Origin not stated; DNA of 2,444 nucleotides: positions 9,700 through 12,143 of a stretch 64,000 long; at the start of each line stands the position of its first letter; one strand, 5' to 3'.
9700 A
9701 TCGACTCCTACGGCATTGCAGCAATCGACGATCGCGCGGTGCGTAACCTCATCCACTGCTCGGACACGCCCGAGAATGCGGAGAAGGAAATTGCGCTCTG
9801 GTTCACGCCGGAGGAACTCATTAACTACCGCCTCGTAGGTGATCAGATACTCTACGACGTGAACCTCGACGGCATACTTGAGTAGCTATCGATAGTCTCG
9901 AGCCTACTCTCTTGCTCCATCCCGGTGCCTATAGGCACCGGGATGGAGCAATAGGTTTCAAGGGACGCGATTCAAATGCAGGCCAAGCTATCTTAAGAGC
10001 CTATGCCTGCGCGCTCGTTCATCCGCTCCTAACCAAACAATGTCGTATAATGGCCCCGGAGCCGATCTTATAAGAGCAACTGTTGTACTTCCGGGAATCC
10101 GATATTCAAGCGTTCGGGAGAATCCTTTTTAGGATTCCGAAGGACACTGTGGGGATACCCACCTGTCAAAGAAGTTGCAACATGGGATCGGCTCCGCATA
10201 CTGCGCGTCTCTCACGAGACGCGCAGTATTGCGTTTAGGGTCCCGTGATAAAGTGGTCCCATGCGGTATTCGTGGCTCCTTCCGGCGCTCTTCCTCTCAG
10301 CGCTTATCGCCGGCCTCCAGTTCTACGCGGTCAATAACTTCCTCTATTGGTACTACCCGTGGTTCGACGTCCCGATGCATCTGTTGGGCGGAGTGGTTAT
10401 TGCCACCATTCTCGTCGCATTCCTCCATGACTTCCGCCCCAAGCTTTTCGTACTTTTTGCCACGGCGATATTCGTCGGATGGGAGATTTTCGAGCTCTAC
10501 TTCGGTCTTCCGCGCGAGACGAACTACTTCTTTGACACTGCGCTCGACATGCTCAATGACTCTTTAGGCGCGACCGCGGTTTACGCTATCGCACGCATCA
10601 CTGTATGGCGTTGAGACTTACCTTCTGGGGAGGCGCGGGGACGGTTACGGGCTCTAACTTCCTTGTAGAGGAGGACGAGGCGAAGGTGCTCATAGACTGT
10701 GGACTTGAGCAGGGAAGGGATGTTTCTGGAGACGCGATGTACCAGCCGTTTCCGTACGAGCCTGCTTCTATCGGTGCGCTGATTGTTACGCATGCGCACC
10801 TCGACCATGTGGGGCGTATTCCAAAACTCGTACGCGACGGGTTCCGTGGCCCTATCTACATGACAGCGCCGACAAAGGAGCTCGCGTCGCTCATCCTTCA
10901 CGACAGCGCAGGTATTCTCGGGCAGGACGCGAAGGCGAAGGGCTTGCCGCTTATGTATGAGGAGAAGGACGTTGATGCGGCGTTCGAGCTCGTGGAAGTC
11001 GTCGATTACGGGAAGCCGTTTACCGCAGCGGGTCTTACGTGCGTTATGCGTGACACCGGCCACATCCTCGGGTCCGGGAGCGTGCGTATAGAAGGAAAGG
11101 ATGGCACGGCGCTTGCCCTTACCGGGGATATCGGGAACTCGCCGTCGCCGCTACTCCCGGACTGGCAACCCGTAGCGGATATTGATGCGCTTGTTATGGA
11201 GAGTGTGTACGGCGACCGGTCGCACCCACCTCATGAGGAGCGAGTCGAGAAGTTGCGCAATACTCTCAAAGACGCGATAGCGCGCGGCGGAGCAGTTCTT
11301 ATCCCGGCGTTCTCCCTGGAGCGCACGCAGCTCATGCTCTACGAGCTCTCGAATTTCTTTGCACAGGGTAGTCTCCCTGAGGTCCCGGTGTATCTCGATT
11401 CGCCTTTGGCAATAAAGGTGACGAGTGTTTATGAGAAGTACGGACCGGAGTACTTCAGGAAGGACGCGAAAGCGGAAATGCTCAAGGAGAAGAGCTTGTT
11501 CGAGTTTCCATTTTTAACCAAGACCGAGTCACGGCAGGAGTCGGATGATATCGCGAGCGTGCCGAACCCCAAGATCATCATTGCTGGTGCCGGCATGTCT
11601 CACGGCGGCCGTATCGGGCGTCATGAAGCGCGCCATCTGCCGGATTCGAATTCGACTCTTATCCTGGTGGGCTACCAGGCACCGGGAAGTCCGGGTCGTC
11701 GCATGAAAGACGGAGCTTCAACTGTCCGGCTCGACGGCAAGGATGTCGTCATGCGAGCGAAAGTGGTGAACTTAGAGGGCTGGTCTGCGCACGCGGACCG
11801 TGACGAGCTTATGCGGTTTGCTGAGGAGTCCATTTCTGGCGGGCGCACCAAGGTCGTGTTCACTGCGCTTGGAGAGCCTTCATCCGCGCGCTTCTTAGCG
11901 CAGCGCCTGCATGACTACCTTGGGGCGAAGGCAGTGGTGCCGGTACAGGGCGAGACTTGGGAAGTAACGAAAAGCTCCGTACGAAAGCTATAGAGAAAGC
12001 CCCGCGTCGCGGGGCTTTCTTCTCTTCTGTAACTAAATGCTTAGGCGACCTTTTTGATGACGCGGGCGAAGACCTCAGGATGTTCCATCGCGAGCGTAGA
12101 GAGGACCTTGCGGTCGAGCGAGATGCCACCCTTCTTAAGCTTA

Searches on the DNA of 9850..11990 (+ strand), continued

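Call 76: search_rna_families(sources=[L085, L062, L065, L073, L122, L066, L067], threshold=evalue, max_evalue=10, show_alignments=0)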
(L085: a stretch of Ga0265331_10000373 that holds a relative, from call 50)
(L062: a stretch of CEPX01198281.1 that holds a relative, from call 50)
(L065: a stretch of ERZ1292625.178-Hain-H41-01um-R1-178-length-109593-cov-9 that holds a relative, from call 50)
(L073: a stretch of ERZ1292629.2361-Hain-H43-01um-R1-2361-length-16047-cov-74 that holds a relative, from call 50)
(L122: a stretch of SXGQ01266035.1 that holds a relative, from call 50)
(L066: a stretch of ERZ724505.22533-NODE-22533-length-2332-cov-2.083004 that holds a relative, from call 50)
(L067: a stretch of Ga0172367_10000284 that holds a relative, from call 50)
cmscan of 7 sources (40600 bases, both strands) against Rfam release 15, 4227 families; matches with E-value up to 10: 13.
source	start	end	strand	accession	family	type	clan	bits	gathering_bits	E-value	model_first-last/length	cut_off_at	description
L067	4064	4135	-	RF01061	mir-548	Gene; miRNA;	-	45.4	90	6e-06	1-84/84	no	mir-548 microRNA precursor family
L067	4059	4139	-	RF03323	mir-3613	Gene; miRNA;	-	37.9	91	0.00011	1-86/86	no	mir-3613 microRNA precursor family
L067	4064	4137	+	RF03318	mir-2208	Gene; miRNA;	-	33.6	70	0.0018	1-61/61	no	mir-2208 microRNA precursor family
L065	1043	1151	+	RF00506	Thr_leader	Cis-reg; leader;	-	29.9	55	0.089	1-118/118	no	Threonine operon leader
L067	4062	4135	-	RF03318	mir-2208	Gene; miRNA;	-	26.4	70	0.2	1-61/61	no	mir-2208 microRNA precursor family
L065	983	1116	+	RF00013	6S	Gene;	-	25.5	46.4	0.22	1-187/187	no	6S / SsrS RNA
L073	1287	1360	-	RF00528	snoMe28S-Gm1083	Gene; snRNA; snoRNA; CD-box;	-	24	48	3.7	1-89/89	no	Small nucleolar RNA Me28S-Gm1083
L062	1910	2085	+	RF00013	6S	Gene;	-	23.1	46.4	0.83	1-187/187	no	6S / SsrS RNA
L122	6131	6176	-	RF03339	mir-3047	Gene; miRNA;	-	22.8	53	3.8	1-61/61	no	mir-3047 microRNA precursor family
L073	1164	1216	-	RF00979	mir-553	Gene; miRNA;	-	22.2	82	8.1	11-52/62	no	mir-553 microRNA precursor family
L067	4064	4135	-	RF03650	mir-1290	Gene; miRNA;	-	21.1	82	7.5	1-76/76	no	mir-1290 microRNA precursor family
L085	3175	3232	-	RF01119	sR32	Gene; snRNA; snoRNA; CD-box;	-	21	40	0.15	1-57/57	no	Small nucleolar RNA sR32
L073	994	1054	+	RF01152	sR1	Gene; snRNA; snoRNA; CD-box;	-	16.2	45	6.5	1-57/57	no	Small nucleolar RNA sR1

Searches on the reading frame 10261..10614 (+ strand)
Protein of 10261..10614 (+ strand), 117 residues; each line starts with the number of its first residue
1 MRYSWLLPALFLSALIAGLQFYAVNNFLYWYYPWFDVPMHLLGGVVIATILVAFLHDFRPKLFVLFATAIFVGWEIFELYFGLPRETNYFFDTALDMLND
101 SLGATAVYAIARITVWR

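Call 9: search_protein_families(library=pfam, proteins=[window:10261-10614:+], max_evalue=0.01)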
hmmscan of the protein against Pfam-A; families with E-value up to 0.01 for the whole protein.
window:10261-10614:+ (117 aa): 0 families

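Call 10: find_homologous_proteins(query=window:10261-10611:+)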
Query window:10261-10611:+ (117 aa): 13 proteins with E <= 0.001 among 72 candidates.
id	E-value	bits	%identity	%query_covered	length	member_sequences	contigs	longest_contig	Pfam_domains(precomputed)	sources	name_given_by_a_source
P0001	1.1e-68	247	96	100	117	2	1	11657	PF09997.15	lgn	-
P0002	3.3e-55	204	79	100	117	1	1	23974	PF09997.15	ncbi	-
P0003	6.3e-52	193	74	100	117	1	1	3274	PF09997.15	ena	-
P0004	8.6e-50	186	73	100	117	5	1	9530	PF09997.15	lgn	-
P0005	1.3e-43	166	67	100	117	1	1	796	PF09997.15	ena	-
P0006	3.9e-42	161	64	84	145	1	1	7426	PF09997.15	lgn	-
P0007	6.4e-42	161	62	100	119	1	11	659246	-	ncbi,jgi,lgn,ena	-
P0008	3.3e-37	145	61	100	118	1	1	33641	PF09997.15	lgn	-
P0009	1.7e-35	140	58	79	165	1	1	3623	-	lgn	-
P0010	3.5e-35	139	57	100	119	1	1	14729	PF09997.15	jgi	jgi:hypothetical protein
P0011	5.9e-34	135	56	100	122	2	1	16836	PF09997.15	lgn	-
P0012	2.1e-31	127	54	100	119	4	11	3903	-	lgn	-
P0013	5.0e-31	125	51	100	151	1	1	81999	-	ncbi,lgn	-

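Call 11: find_encoding_contigs(protein=P0001, flank=3000, max_places=2)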
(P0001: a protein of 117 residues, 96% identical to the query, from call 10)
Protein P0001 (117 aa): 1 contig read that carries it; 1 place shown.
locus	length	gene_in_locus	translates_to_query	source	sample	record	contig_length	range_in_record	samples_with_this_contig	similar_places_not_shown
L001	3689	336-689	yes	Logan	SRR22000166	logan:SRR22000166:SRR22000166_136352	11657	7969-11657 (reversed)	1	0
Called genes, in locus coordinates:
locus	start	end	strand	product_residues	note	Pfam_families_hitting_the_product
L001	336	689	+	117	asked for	PF09997:DUF2238 (weak)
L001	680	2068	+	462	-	PF00753:Lactamase_B, PF23023:Anti-Pycsar_Apyc1 (weak), PF12706:Lactamase_B_2 (weak), PF16661:Lactamase_B_6, PF10996:Beta-Casp, PF07521:RMMBL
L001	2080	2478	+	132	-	-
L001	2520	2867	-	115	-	PF00453:Ribosomal_L20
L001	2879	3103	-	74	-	PF01632:Ribosomal_L35p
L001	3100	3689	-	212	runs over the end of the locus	PF05198:IF3_N, PF00707:IF3_C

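Call 12: find_encoding_contigs(protein=P0002, flank=3000, max_places=2)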
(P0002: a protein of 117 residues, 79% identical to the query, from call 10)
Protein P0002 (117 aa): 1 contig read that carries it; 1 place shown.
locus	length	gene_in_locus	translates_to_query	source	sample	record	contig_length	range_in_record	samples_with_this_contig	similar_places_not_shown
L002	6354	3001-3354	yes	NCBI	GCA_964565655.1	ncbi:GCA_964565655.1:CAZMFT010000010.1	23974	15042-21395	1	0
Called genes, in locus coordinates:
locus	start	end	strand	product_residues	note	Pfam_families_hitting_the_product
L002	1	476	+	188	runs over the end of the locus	PF13238:AAA_18, PF13671:AAA_33, PF00406:ADK, PF02223:Thymidylate_kin (faint), PF13207:AAA_17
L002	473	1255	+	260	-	PF00557:Peptidase_M24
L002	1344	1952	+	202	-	PF00334:NDK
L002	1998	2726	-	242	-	-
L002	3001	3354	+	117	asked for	PF09997:DUF2238 (weak)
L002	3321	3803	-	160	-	-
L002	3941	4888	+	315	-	PF10996:Beta-Casp, PF07521:RMMBL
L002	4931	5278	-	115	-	PF00453:Ribosomal_L20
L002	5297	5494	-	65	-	PF01632:Ribosomal_L35p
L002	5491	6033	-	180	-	PF05198:IF3_N, PF00707:IF3_C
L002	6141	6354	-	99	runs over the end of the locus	-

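Call 13: find_encoding_contigs(protein=P0004, flank=3000, max_places=2)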
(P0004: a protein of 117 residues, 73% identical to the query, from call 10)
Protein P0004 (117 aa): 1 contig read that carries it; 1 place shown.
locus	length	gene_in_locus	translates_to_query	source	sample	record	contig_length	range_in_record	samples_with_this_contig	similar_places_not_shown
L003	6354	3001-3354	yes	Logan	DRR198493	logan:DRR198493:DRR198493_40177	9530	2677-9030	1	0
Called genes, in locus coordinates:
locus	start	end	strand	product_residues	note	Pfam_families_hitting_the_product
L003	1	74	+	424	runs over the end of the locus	PF00344:SecY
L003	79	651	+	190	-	PF00625:Guanylate_kin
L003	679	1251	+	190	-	PF00406:ADK, PF13207:AAA_17, PF13671:AAA_33 (faint)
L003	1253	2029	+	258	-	PF00557:Peptidase_M24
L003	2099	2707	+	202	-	PF00334:NDK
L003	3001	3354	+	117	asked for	PF09997:DUF2238 (faint)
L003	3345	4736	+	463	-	PF00753:Lactamase_B, PF23023:Anti-Pycsar_Apyc1 (weak), PF12706:Lactamase_B_2 (weak), PF16661:Lactamase_B_6, PF10996:Beta-Casp, PF07521:RMMBL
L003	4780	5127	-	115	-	PF00453:Ribosomal_L20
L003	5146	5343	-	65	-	PF01632:Ribosomal_L35p (weak)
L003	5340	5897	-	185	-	PF05198:IF3_N, PF00707:IF3_C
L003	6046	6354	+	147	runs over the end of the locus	PF10604:Polyketide_cyc2, PF03364:Polyketide_cyc (weak)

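Call 14: find_encoding_contigs(protein=P0007, flank=3000, max_places=2)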
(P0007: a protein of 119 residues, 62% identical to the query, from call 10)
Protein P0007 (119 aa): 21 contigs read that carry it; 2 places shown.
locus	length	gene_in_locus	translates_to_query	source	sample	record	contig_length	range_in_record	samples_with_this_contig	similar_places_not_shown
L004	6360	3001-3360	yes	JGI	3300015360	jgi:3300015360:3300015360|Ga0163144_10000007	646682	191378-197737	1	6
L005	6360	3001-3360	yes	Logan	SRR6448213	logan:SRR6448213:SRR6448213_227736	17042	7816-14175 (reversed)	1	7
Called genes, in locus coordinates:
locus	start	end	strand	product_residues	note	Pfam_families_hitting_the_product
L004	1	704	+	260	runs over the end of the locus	PF00557:Peptidase_M24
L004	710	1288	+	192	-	PF00561:Abhydrolase_1 (faint), PF06821:Ser_hydrolase, PF12697:Abhydrolase_6 (weak)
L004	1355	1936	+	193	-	PF00334:NDK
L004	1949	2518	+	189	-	PF01928:CYTH (weak)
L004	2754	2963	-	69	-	-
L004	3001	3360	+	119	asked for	-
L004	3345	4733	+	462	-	PF00753:Lactamase_B, PF23023:Anti-Pycsar_Apyc1 (weak), PF16661:Lactamase_B_6, PF10996:Beta-Casp, PF07521:RMMBL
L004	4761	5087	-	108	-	PF00453:Ribosomal_L20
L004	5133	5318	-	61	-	PF01632:Ribosomal_L35p (weak)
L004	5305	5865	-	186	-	PF05198:IF3_N, PF00707:IF3_C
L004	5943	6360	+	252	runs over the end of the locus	PF01996:F420_ligase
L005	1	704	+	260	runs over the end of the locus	PF00557:Peptidase_M24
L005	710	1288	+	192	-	PF00561:Abhydrolase_1 (faint), PF06821:Ser_hydrolase, PF12697:Abhydrolase_6 (weak)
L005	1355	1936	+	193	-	PF00334:NDK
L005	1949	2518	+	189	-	PF01928:CYTH (weak)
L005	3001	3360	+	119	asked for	-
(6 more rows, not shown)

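Call 16: find_encoding_contigs(protein=P0003, flank=3000, max_places=1)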
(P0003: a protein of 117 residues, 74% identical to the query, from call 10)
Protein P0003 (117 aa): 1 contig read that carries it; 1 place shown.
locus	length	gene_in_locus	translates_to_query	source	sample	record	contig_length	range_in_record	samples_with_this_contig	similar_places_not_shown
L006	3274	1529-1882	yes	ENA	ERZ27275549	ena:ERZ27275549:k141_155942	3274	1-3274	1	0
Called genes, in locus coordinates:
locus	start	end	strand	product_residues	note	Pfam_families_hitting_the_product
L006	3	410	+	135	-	?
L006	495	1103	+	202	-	PF00334:NDK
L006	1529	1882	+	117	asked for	PF09997:DUF2238 (weak)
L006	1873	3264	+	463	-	PF00753:Lactamase_B, PF23023:Anti-Pycsar_Apyc1, PF12706:Lactamase_B_2, PF16661:Lactamase_B_6, PF10996:Beta-Casp, PF07521:RMMBL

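Call 17: find_encoding_contigs(protein=P0006, flank=3000, max_places=1)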
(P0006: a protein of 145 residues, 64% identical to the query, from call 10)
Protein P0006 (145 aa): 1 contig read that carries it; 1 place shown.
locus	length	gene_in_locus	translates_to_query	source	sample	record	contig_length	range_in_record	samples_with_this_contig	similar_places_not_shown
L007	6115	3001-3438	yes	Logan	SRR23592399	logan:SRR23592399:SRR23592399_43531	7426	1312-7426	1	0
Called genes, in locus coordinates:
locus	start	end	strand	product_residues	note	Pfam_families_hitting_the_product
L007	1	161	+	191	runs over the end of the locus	PF00625:Guanylate_kin, PF01637:ATPase_2 (faint)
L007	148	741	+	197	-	PF00406:ADK, PF13207:AAA_17, PF13238:AAA_18, PF13671:AAA_33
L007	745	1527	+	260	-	PF00557:Peptidase_M24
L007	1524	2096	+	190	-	PF06821:Ser_hydrolase, PF12697:Abhydrolase_6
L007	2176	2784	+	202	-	PF00334:NDK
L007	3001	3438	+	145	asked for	PF09997:DUF2238 (weak)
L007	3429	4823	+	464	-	PF00753:Lactamase_B, PF23023:Anti-Pycsar_Apyc1, PF12706:Lactamase_B_2 (weak), PF16661:Lactamase_B_6, PF10996:Beta-Casp, PF07521:RMMBL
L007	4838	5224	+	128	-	-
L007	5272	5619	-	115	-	PF00453:Ribosomal_L20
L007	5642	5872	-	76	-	PF01632:Ribosomal_L35p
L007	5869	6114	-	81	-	?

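Call 18: find_encoding_contigs(protein=P0008, flank=3000, max_places=1)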
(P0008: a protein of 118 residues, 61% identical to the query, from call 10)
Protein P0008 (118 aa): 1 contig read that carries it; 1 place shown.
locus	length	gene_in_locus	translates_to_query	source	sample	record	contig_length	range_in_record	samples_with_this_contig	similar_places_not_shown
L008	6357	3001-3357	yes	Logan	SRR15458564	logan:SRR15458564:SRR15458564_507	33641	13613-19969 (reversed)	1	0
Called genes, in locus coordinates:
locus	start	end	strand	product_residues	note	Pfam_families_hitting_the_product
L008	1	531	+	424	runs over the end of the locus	PF00344:SecY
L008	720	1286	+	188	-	PF13238:AAA_18 (weak), PF13671:AAA_33, PF00406:ADK, PF13207:AAA_17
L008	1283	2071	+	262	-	PF00557:Peptidase_M24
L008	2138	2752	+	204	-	PF00334:NDK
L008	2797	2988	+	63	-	-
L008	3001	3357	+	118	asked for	PF09997:DUF2238 (weak)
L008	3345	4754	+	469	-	PF23023:Anti-Pycsar_Apyc1, PF00753:Lactamase_B, PF16661:Lactamase_B_6 (weak), PF12706:Lactamase_B_2, PF10996:Beta-Casp, PF07521:RMMBL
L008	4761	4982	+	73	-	-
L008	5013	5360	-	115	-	PF00453:Ribosomal_L20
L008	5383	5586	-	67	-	PF01632:Ribosomal_L35p (weak)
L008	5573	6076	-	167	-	PF05198:IF3_N, PF00707:IF3_C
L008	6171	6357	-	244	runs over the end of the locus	PF01996:F420_ligase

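Call 19: find_encoding_contigs(protein=P0010, flank=3000, max_places=1)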
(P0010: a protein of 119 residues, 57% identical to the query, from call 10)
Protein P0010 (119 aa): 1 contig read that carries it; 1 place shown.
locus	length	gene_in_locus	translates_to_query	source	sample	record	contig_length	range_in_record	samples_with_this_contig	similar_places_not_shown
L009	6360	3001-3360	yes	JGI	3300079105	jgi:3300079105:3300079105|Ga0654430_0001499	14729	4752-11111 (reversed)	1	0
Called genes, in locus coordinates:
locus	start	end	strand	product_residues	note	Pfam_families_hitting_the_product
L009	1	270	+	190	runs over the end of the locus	PF00625:Guanylate_kin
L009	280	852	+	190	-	PF13238:AAA_18 (weak), PF13671:AAA_33, PF00406:ADK, PF13207:AAA_17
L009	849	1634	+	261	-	PF00557:Peptidase_M24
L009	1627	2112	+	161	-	PF00293:NUDIX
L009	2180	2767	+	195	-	PF00334:NDK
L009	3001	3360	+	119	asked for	PF09997:DUF2238 (weak)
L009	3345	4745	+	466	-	PF00753:Lactamase_B, PF23023:Anti-Pycsar_Apyc1, PF12706:Lactamase_B_2 (weak), PF16661:Lactamase_B_6, PF10996:Beta-Casp, PF07521:RMMBL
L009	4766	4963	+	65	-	-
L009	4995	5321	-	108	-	PF00453:Ribosomal_L20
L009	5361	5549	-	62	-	PF01632:Ribosomal_L35p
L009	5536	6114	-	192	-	PF05198:IF3_N, PF00707:IF3_C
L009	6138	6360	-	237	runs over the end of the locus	PF01996:F420_ligase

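Call 22: find_encoding_contigs(protein=P0011, flank=3000, max_places=1)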
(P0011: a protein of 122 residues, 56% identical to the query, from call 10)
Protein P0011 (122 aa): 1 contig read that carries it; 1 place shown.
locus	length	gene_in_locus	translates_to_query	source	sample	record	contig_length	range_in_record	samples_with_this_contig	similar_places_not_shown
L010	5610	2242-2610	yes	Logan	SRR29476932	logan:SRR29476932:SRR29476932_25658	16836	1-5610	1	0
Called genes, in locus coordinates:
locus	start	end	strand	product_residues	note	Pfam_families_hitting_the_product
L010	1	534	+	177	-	?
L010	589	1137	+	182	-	PF02525:Flavodoxin_2, PF03358:FMN_red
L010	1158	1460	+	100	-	-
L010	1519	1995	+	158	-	PF00334:NDK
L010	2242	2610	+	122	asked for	PF09997:DUF2238 (weak)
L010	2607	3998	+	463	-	PF00753:Lactamase_B, PF23023:Anti-Pycsar_Apyc1, PF12706:Lactamase_B_2 (weak), PF16661:Lactamase_B_6, PF10996:Beta-Casp, PF07521:RMMBL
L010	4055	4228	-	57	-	-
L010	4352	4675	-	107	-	PF00453:Ribosomal_L20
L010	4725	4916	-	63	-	PF01632:Ribosomal_L35p (weak)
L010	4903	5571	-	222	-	PF05198:IF3_N, PF00707:IF3_C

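Call 23: find_encoding_contigs(protein=P0013, flank=3000, max_places=1)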
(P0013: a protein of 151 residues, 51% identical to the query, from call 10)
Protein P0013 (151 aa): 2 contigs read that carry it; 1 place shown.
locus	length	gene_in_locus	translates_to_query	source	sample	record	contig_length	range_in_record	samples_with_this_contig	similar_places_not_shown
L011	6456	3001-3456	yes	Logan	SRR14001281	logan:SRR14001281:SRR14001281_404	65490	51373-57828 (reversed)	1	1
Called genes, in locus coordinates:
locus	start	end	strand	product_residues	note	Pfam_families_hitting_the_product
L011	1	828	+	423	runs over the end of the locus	PF00344:SecY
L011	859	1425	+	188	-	PF13238:AAA_18, PF13671:AAA_33, PF00406:ADK, PF13207:AAA_17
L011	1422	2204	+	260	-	PF00557:Peptidase_M24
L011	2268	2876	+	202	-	PF00334:NDK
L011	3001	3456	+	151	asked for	-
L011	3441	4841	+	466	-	PF00753:Lactamase_B, PF23023:Anti-Pycsar_Apyc1 (weak), PF16661:Lactamase_B_6, PF10996:Beta-Casp, PF07521:RMMBL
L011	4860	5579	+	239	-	-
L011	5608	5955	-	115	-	PF00453:Ribosomal_L20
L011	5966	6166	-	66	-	PF01632:Ribosomal_L35p (weak)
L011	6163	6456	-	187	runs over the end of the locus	PF05198:IF3_N, PF00707:IF3_C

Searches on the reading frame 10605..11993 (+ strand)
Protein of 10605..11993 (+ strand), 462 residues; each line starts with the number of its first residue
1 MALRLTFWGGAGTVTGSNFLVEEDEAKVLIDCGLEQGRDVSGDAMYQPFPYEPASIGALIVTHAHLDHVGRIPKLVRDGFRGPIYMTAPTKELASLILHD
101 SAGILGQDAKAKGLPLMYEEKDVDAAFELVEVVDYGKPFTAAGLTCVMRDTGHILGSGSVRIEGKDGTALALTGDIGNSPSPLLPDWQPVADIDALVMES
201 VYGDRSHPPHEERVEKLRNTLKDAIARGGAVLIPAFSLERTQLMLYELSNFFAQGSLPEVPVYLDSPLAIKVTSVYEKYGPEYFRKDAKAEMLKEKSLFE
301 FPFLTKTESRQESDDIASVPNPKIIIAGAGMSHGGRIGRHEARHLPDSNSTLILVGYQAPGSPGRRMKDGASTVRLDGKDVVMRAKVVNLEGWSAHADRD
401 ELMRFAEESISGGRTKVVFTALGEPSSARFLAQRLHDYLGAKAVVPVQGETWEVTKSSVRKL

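Call 9: search_protein_families(library=pfam, proteins=[window:10605-11993:+], max_evalue=0.01)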
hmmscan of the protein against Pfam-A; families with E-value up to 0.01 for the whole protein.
window:10605-11993:+ (462 aa): 6 families
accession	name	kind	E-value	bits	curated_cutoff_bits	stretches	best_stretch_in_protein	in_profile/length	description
PF10996.14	Beta-Casp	-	3.3e-30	105.5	27.7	1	241-367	1-120/120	Beta-Casp domain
PF00753.33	Lactamase_B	-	1.9e-12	48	22.7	1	15-234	5-194/196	Metallo-beta-lactamase superfamily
PF16661.11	Lactamase_B_6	-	3.2e-09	36.9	27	1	20-159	1-146/193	Metallo-beta-lactamase superfamily domain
PF07521.17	RMMBL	-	1.2e-07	32.1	21.6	1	381-446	2-63/63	Zn-dependent metallo-hydrolase RNA specificity domain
PF12706.13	Lactamase_B_2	-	1.2e-07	31.9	27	1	28-208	3-175/200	Beta-lactamase superfamily domain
PF23023.1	Anti-Pycsar_Apyc1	-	0.0095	15.9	50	0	17-157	21-150/250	Anti-Pycsar protein Apyc1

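Call 50: find_related_loci(query=A7, collection=metagenome_contigs, flank=2500)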
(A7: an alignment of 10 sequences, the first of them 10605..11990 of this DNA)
Query A7 (462 aa) in metagenome_contigs; peptide patterns used: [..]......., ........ (x = any residue, [..] = any of these).
600 stretches matched a pattern (row limit reached: there are more); 362 encode a relative of the query (tblastn E <= 1e-3); the best 80 are kept; 80 distinct loci.
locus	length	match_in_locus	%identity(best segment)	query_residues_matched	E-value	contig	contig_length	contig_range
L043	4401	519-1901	69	3-462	0e+0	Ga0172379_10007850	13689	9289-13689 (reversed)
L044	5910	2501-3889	65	1-462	0e+0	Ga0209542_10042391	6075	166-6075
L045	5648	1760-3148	66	1-461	0e+0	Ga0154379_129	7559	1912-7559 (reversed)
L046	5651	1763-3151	66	1-461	0e+0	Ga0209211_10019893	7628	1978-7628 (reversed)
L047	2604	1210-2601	66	1-462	0e+0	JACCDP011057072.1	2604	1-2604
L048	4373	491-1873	65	3-462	0e+0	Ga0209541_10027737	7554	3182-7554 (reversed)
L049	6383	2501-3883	65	3-462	0e+0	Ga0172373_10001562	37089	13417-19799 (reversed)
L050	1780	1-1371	66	7-462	0e+0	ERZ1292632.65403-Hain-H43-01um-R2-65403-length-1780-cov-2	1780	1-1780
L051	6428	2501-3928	65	1-462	0e+0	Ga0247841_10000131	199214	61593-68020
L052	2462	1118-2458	66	1-446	0e+0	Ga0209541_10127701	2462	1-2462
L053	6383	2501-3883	63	1-462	0e+0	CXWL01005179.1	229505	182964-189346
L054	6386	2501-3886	63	1-461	0e+0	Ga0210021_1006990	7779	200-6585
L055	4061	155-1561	62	1-462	0e+0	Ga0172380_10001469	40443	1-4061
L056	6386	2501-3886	63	1-462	0e+0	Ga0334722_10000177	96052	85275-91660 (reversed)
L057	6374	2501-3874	62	3-461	0e+0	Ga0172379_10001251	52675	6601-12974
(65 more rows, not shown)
